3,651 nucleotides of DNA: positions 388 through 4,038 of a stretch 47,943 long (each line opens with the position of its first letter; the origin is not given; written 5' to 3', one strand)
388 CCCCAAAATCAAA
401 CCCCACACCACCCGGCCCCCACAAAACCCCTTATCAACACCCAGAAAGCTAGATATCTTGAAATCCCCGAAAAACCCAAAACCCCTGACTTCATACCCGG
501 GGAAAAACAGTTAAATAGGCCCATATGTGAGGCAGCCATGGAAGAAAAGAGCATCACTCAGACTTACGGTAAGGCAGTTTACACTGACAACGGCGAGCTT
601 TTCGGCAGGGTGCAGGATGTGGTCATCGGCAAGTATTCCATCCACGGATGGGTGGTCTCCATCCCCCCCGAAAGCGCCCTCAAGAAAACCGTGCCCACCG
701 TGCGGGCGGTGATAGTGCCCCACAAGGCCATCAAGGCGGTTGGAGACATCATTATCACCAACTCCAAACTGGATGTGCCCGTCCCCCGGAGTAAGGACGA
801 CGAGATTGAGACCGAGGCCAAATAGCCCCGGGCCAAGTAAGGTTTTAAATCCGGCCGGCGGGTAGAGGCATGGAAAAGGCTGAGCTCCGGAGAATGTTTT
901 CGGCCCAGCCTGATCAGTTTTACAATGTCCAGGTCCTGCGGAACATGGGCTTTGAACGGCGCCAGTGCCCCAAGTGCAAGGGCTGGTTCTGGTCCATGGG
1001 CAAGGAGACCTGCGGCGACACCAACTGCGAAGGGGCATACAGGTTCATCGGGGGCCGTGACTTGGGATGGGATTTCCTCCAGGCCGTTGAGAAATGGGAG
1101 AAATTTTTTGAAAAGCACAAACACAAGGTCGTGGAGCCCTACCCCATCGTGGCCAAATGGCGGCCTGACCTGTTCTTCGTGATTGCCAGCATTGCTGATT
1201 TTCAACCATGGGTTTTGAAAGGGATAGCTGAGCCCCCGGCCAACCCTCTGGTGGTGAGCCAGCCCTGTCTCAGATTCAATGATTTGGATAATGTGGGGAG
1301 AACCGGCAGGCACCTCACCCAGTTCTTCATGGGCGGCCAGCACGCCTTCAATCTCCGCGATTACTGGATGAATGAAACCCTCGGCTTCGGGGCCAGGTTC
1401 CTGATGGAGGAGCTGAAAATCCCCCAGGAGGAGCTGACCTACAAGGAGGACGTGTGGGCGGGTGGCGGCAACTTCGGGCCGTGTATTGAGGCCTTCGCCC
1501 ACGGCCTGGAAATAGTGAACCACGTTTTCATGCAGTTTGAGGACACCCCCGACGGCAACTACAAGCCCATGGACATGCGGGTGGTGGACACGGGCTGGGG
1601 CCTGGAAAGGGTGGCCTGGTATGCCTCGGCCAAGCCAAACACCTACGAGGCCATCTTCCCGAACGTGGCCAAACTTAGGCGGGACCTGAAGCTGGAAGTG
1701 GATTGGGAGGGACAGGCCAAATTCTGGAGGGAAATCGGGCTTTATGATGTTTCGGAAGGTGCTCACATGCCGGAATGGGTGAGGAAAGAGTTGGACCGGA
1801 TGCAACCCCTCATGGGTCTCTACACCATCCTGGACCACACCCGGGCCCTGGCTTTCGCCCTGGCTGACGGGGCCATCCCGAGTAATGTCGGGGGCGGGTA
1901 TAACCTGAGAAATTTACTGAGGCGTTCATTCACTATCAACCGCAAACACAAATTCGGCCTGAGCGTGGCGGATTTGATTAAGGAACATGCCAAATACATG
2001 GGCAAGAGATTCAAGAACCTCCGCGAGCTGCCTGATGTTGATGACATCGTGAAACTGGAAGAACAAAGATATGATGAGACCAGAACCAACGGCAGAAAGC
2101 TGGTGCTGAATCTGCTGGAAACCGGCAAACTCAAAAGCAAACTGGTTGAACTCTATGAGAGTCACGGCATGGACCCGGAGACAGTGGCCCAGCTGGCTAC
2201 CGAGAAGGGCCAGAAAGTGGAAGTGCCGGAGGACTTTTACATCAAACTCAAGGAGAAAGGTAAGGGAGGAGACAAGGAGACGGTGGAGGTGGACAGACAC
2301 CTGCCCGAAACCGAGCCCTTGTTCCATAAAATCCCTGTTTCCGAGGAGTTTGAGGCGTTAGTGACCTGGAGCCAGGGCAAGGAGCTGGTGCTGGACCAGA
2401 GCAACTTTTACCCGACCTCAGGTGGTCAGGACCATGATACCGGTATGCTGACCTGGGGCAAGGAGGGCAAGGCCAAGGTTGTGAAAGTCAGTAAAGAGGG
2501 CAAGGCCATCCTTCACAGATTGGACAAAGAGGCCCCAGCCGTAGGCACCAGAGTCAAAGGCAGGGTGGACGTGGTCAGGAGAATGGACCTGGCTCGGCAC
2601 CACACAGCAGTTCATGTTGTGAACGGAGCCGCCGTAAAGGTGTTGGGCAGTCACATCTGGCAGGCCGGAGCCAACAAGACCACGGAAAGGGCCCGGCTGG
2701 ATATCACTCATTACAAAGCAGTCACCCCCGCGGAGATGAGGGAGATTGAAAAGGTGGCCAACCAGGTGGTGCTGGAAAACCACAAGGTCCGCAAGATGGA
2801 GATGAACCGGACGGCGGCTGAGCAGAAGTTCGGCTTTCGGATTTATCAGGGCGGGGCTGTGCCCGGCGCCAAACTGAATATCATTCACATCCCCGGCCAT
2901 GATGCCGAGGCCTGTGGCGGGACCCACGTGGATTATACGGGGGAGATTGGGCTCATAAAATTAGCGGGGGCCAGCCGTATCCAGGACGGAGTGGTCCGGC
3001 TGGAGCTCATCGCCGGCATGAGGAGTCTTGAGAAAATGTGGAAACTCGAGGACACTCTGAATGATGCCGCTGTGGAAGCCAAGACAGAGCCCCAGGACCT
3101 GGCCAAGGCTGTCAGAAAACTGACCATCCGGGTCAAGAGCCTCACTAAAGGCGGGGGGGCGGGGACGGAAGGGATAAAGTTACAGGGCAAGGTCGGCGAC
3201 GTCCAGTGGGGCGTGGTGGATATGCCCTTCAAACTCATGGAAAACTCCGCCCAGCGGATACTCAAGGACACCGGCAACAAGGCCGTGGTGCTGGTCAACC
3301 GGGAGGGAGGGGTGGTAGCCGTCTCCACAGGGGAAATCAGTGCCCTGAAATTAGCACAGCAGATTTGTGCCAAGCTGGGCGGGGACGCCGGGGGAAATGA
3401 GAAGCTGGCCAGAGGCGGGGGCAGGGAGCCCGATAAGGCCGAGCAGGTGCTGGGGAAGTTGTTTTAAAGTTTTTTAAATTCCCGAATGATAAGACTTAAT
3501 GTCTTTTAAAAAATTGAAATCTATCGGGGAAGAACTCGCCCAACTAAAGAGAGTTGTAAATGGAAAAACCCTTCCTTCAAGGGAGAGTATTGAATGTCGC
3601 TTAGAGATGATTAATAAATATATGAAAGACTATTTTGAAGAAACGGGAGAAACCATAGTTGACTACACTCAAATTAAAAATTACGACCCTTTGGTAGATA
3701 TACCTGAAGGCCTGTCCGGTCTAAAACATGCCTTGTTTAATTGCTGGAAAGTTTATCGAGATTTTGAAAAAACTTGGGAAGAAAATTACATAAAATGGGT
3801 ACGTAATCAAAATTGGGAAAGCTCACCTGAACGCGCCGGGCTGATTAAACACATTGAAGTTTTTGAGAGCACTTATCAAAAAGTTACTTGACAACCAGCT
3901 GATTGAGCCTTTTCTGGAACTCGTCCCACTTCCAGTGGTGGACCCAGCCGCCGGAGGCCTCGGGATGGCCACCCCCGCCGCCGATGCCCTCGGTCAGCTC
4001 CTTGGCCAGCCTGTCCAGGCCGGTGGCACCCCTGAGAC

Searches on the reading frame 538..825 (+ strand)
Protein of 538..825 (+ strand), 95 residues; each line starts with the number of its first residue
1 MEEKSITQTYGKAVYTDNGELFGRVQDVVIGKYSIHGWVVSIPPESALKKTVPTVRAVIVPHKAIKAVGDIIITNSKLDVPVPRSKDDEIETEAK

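Call 8: find_encoding_contigs(protein=window:538-825:+, flank=10000, max_places=8)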
Protein window:538-825:+ (95 aa): 1 contig read that carries it; 1 place shown.
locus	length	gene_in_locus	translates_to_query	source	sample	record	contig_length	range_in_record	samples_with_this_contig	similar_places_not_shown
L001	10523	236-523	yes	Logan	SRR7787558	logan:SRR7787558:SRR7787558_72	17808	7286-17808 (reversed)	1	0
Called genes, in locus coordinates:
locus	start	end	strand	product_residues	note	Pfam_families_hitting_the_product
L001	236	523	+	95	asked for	PF05239:PRC (weak)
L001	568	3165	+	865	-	PF01411:tRNA-synt_2c, PF07973:tRNA_SAD, PF02272:DHHA1 (weak)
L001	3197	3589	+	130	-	-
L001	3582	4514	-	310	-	PF02272:DHHA1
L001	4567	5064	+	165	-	-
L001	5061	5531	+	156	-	-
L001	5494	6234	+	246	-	-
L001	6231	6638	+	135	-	-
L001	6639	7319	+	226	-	PF00069:Pkinase, PF01636:APH (faint), PF07714:PK_Tyr_Ser-Thr (weak), PF01163:RIO1, PF06176:WaaY (weak), PF03109:ABC1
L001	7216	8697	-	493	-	PF02885:Glycos_trans_3N (weak), PF00591:Glycos_transf_3, PF07831:PYNP_C (weak)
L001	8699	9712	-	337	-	PF26356:Pelota_N, PF03465:eRF1_3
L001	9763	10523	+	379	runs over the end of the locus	-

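Call 35: search_protein_families(library=padloc, alignment_id=A1, max_evalue=0.001)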
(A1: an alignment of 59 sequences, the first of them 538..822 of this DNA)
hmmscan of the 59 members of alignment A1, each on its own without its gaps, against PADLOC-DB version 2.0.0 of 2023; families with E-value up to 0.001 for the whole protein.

A. member 1, window:538-822:+ (95 aa): 0 families

B. families by the number of members that match (of 59 scanned): 80 families (the first 25 are shown)
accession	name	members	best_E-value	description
PDLC04140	mad8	3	4.8e-26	mads_8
PDLC03839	LeoA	2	2.2e-07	-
PDLC02759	SspA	1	7.6e-146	SspA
PDLC02657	DndA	1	1e-144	DndA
PDLC04105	HerA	1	1.6e-51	-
PDLC04135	mad3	1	1.2e-47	mads_3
PDLC04102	HerA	1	2.6e-46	-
PDLC02185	HerA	1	1.1e-36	-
PDLC04098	HerA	1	9.4e-36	-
PDLC04100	HerA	1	4.4e-35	-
PDLC04103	HerA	1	1.7e-33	-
PDLC04106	HerA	1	2.5e-33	-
PDLC02188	HerA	1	1e-31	-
PDLC04097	HerA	1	1.4e-25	-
PDLC01055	HerA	1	2.6e-24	Type III coevolved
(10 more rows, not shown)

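Call 36: search_protein_families(library=ncbifam, alignment_id=A1, max_evalue=1e-10)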
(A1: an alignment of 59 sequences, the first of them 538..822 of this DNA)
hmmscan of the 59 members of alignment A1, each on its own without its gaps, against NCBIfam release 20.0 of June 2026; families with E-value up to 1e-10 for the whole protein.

A. member 1, window:538-822:+ (95 aa): 0 families

B. families by the number of members that match (of 59 scanned): 415 families (the first 25 are shown)
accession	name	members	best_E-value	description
NF009916.0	PRK13376.1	2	1.6e-33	bifunctional aspartate carbamoyltransferase catalytic subunit/aspartate carbamoyltransferase regulatory subunit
TIGR03683.1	A-tRNA_syn_arch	1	7.7e-258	alanine--tRNA ligase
NF009945.0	PRK13409.1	1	1.6e-226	ribosome biogenesis/translation initiation ATPase RLI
NF008969.0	PRK12317.1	1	1.5e-211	elongation factor 1-alpha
TIGR00483.1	EF-1_alpha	1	4.4e-204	translation elongation factor EF-1 subunit alpha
TIGR00344.1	alaS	1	9.6e-171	alanine--tRNA ligase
NF003338.0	PRK04350.1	1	2.9e-159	thymidine phosphorylase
TIGR03327.1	AMP_phos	1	2e-158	AMP phosphorylase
TIGR02645.1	ARCH_P_rylase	1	4.6e-154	putative thymidine phosphorylase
TIGR03402.1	FeS_nifS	1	7.1e-143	cysteine desulfurase NifS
NF001679.0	PRK00440.1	1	2.3e-133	replication factor C small subunit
NF010611.0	PRK14012.1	1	1.2e-123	IscS subfamily cysteine desulfurase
TIGR02006.1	IscS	1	2.2e-122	IscS subfamily cysteine desulfurase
NF003366.0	PRK04439.1-5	1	8.1e-122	methionine adenosyltransferase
TIGR03235.1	DNA_S_dndA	1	5.4e-115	cysteine desulfurase DndA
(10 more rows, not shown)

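Call 56: search_protein_families(library=pfam, proteins=[window:538-822:+], max_evalue=0.01)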
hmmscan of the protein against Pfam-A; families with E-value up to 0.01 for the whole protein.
window:538-822:+ (95 aa): 1 family
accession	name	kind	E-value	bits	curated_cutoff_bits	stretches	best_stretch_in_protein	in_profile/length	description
PF05239.21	PRC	-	2e-07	31.3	21.2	1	1-76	1-73/78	PRC-barrel domain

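Call 73: list_cluster_members(proteins=[window:538-822:+, window:870-3464:+])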
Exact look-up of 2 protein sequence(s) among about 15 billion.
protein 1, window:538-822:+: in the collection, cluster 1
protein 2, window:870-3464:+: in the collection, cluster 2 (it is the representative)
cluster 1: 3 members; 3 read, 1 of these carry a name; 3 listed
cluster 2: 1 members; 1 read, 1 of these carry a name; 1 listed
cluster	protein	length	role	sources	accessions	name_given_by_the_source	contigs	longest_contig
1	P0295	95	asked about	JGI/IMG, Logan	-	-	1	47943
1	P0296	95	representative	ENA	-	-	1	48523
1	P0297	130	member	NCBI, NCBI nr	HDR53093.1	MAG TPA: hypothetical protein ENN60_00240 [archaeon] | hypothetical protein [archaeon]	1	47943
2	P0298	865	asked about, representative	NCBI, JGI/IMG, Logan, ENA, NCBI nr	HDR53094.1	MAG TPA: alanine--tRNA ligase [archaeon] | alanine--tRNA ligase [archaeon]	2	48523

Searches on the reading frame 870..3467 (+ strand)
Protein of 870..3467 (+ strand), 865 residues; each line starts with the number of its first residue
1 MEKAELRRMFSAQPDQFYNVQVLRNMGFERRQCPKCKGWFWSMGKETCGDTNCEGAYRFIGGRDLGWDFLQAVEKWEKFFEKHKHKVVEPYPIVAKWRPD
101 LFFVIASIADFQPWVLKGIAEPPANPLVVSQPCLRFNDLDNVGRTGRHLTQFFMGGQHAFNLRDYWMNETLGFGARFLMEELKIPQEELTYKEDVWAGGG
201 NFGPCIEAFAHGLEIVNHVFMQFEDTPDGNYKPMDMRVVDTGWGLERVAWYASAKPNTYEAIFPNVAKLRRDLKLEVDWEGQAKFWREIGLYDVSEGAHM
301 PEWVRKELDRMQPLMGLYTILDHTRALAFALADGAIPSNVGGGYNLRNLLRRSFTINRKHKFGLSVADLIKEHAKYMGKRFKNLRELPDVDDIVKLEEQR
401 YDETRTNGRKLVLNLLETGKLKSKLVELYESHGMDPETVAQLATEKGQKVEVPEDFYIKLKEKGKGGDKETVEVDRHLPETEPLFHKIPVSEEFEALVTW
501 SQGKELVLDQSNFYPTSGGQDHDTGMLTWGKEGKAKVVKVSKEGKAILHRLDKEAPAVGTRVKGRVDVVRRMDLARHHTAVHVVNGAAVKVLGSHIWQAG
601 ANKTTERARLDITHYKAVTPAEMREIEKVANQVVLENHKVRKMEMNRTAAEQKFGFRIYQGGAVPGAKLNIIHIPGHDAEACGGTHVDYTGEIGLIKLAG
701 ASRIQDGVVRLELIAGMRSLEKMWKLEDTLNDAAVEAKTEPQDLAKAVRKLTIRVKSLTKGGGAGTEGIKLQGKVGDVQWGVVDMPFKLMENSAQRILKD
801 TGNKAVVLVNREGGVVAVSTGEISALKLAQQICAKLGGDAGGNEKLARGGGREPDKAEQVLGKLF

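Call 11: find_encoding_contigs(protein=window:870-3467:+, flank=10000, max_places=10)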
Protein window:870-3467:+ (865 aa): 3 contigs read that carry it; 1 place shown.
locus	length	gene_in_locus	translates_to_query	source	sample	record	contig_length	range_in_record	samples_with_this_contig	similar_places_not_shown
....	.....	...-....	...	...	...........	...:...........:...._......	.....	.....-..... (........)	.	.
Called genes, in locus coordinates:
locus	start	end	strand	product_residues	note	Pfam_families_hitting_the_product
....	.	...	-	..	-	?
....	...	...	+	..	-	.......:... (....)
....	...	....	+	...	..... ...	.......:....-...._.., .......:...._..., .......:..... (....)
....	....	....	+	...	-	-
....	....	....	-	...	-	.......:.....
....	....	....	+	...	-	-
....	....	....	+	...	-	-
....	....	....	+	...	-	-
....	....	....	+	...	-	-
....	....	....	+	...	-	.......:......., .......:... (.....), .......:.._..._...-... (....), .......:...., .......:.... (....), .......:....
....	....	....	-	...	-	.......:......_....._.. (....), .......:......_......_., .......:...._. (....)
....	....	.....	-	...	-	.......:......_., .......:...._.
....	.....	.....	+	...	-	-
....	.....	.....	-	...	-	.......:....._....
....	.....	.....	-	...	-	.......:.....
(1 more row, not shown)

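Call 12: find_related_loci(query=window:870-3464:+, collection=genome_contigs, flank=10000)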
Query window:870-3464:+ (865 aa) in genome_contigs; peptide patterns used: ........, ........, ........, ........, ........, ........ (x = any residue, [..] = any of these).
106 stretches matched a pattern; 86 encode a relative of the query (tblastn E <= 1e-3); the best 80 are kept; 80 distinct loci.
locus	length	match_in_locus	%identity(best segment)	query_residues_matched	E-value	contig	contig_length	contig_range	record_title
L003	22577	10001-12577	71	1-864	0e+0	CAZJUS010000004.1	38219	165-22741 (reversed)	MAG TPA_asm: Candidatus Undinarchaeota archaeon isolate binchicken_co19_643 genome assembly, contig: NODE_1361_length_38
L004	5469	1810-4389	70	1-865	0e+0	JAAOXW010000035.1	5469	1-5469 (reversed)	MAG: Candidatus Altiarchaeota archaeon isolate DPANNHV_H2.bin.40 k83_1005517, whole genome shotgun sequence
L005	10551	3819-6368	64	1-865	0e+0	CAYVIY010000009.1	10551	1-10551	MAG TPA_asm: Candidatus Undinarchaeota archaeon isolate SRP141559_co1_266 genome assembly, contig: NODE_3703_length_1055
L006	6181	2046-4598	62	1-864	0e+0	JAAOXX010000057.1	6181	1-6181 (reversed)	MAG: Candidatus Altiarchaeota archaeon isolate DPANNHV_H2.bin.71 k83_2987863, whole genome shotgun sequence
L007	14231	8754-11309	62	1-865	0e+0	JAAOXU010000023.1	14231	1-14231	MAG: Candidatus Altiarchaeota archaeon isolate DPANNHV_H2.bin.121 k83_1155958, whole genome shotgun sequence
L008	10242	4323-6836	59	1-851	0e+0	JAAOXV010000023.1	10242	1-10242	MAG: Candidatus Altiarchaeota archaeon isolate DPANNHV_H2.bin.136 k83_630583, whole genome shotgun sequence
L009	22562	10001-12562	58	1-865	0e+0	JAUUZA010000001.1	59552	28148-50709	MAG: Candidatus Altiarchaeota archaeon isolate CSMAG_181 CSMAG_181_k127_4344804_length_59552_cov_9.0000, whole genome sh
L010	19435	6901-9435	64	1-861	0e+0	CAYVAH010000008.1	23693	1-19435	MAG TPA_asm: Candidatus Undinarchaeota archaeon isolate binchicken_co184_740 genome assembly, contig: NODE_3374_length_2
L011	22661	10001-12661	28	74-864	3e-68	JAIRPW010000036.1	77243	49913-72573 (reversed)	MAG: Zoogloeaceae bacterium isolate Cf509_bin62 k119_617542, whole genome shotgun sequence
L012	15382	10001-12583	27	67-864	9e-66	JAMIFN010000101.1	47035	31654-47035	MAG: Brachymonas sp. isolate UR_AS_metabat.40 k201_2334416, whole genome shotgun sequence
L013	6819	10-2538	27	74-851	6e-66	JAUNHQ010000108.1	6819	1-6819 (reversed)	MAG: Pseudomonadota bacterium isolate S28M_Sa_41 NODE_2988_length_6819_cov_13.543613, whole genome shotgun sequence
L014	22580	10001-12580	28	75-861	1e-65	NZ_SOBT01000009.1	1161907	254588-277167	Panacagrimonas perspica strain DSM 26377 Ga0244566_102, whole genome shotgun sequence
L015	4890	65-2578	28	79-853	3e-65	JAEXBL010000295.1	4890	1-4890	MAG: Proteobacteria bacterium isolate OH_SFB_70 k127_1156147, whole genome shotgun sequence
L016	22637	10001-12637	28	74-865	1e-64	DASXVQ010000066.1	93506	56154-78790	MAG TPA_asm: Myxococcales bacterium isolate SMAG_U4749 k141_228036, whole genome shotgun sequence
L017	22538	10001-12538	28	79-861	2e-64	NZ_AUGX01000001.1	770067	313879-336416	Ottowia thiooxydans DSM 14619 G518DRAFT_scaffold00001.1_C, whole genome shotgun sequence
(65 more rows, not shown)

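Call 56: search_protein_families(library=pfam, proteins=[L003:9087-9644:+, L003:7777-9072:+, L003:6585-7301:-], max_evalue=0.01)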
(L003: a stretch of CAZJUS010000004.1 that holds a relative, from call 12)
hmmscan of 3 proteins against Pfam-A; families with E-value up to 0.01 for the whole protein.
L003:9087-9644:+ (186 aa): 8 families
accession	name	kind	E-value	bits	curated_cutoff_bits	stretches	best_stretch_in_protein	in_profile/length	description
PF08241.18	Methyltransf_11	-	1.9e-09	38.5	21.2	1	48-140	1-94/95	Methyltransferase domain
PF13489.12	Methyltransf_23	-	1.2e-08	35.3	27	1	32-143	11-118/164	Methyltransferase domain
PF13649.12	Methyltransf_25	-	1.3e-08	35.9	27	1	48-137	2-97/97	Methyltransferase domain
PF08242.18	Methyltransf_12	-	3e-07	31.5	30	1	48-139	1-98/98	Methyltransferase domain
PF13847.12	Methyltransf_31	-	6.4e-06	26.3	27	1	43-140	3-108/145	Methyltransferase domain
PF01135.25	PCMT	-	0.0032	17.7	20.3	1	42-154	72-183/210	Protein-L-isoaspartate(D-aspartate) O-methyltransferase (PCMT)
PF05219.18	DREV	-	0.0035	16.9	26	1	43-91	94-142/265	DREV methyltransferase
PF02254.24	TrkA_N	-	0.0095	16.7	23.8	0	52-95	11-51/116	TrkA-N domain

L003:7777-9072:+ (432 aa): 1 family
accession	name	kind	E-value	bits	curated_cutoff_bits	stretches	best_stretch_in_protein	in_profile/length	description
PF16809.10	NleF_casp_inhib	-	0.004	17.7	24.1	0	171-237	12-75/145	NleF caspase inhibitor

L003:6585-7301:- (239 aa): 2 families
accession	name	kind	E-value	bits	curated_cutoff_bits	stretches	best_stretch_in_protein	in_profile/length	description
PF00227.31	Proteasome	-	1.1e-54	185.4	22.4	1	34-217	1-189/189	Proteasome subunit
PF10584.14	Proteasome_A_N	-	1e-12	47.9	27.7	1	11-33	1-23/23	Proteasome subunit A N-terminal signature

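Call 57: search_protein_families(library=pfam, proteins=[L008:418-3531:+, L008:3535-3840:+, L005:30-1295:+, L005:1323-2354:+, L005:2416-3051:+, L004:134-919:-], max_evalue=0.001)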
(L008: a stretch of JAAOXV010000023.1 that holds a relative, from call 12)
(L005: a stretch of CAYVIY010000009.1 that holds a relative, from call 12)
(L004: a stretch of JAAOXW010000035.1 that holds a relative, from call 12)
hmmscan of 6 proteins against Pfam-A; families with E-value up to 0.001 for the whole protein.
L008:418-3531:+ (1038 aa): 5 families
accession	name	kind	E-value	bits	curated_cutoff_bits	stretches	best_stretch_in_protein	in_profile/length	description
PF02463.25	SMC_N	-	3.7e-70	236.2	40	1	4-1015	2-219/220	RecF/RecN/SMC N terminal domain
PF13476.12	AAA_23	-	5.2e-18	66.8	27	1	6-239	1-200/201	AAA domain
PF13304.12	AAA_21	-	2.1e-16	61.3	27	2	27-117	1-96/304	AAA domain, putative AbiEii toxin, Type IV TA system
PF13175.12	AAA_15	-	5.1e-07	30.1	32.1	1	4-396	3-274/374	AAA ATPase domain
PF13555.12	AAA_29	-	6.9e-07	29.4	27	1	14-49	11-46/61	P-loop containing region of AAA domain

L008:3535-3840:+ (102 aa): 0 families

L005:30-1295:+ (422 aa): 2 families
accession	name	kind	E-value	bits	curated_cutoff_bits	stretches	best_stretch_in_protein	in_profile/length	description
PF01979.26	Amidohydro_1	-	5.1e-78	263.2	25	1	49-394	2-344/345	Amidohydrolase family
PF07969.17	Amidohydro_3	-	1.8e-19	71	29.7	1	272-396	353-472/472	Amidohydrolase family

L005:1323-2354:+ (344 aa): 1 family
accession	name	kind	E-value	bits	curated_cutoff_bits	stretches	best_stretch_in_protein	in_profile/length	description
PF13385.13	Laminin_G_3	-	2.9e-29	102.6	27.6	1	183-335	1-150/151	Concanavalin A-like lectin/glucanases superfamily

L005:2416-3051:+ (212 aa): 0 families

L004:134-919:- (262 aa): 1 family
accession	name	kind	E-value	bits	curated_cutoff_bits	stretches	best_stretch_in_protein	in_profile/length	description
PF05050.19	Methyltransf_21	-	3.3e-16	60.3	22.7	1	58-193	1-149/173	Methyltransferase FkbM domain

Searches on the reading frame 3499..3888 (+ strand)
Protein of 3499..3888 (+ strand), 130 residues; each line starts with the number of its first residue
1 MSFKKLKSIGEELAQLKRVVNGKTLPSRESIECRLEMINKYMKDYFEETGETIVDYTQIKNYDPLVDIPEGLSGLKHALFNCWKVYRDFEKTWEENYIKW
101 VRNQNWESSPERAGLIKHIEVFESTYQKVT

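Call 56: search_protein_families(library=pfam, proteins=[window:3499-3888:+], max_evalue=0.01)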
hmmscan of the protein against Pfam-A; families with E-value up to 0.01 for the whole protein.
window:3499-3888:+ (130 aa): 0 families

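Call 69: search_protein_families(library=phrogs, proteins=[window:3499-3888:+], max_evalue=0.1)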
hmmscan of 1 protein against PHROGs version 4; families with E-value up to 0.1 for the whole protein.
window:3499-3888:+ (130 aa): 1 family
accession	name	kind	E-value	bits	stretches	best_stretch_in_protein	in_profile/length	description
phrog_2385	-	unknown function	0.087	14.1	0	84-106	22-44/70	-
